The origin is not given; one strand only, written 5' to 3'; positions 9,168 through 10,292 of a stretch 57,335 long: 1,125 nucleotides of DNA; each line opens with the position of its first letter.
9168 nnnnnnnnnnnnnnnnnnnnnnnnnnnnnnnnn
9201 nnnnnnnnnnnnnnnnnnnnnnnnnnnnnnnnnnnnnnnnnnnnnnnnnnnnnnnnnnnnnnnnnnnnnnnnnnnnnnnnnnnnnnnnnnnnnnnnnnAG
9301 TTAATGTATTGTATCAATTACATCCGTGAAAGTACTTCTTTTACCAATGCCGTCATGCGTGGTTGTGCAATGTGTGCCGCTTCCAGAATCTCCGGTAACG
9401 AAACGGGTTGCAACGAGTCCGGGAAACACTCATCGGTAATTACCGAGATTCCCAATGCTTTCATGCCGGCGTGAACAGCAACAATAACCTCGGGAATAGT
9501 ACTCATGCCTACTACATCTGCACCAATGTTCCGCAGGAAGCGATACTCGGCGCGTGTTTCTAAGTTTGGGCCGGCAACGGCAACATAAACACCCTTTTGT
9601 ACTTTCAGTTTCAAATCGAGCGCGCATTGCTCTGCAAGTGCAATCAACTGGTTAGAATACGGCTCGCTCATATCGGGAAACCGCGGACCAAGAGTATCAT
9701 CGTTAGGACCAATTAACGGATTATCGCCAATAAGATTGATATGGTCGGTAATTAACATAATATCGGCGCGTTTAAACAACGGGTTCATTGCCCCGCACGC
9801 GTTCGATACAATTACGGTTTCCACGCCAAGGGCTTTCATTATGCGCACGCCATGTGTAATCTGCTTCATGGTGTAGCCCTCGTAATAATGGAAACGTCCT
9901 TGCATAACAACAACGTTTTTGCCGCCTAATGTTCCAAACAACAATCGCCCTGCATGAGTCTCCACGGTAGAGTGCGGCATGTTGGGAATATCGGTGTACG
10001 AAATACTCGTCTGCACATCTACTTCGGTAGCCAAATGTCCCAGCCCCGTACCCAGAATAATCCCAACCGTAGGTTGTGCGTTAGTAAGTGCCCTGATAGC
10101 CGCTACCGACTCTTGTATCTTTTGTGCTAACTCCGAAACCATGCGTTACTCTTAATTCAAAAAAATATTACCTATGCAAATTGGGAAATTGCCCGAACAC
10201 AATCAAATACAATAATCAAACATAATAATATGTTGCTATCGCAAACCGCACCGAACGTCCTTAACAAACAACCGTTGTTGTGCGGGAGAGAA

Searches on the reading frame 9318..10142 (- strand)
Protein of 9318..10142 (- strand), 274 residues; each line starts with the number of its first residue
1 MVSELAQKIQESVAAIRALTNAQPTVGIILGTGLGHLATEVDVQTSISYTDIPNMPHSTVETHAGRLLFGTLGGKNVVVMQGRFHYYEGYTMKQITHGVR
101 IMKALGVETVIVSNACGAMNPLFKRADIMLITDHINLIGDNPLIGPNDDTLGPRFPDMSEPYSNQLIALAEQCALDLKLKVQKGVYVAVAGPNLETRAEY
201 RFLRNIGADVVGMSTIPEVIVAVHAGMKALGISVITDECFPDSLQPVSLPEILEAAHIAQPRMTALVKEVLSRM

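Call 96: search_protein_families(library=pfam, proteins=[window:9318-10142:-], max_evalue=0.00001)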
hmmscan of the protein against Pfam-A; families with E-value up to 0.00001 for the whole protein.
window:9318-10142:- (274 aa): 1 family
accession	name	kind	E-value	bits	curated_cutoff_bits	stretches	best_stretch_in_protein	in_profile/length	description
PF01048.26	PNP_UDP_1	-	2.9e-55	187.6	25.1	1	25-271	1-232/233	Phosphorylase superfamily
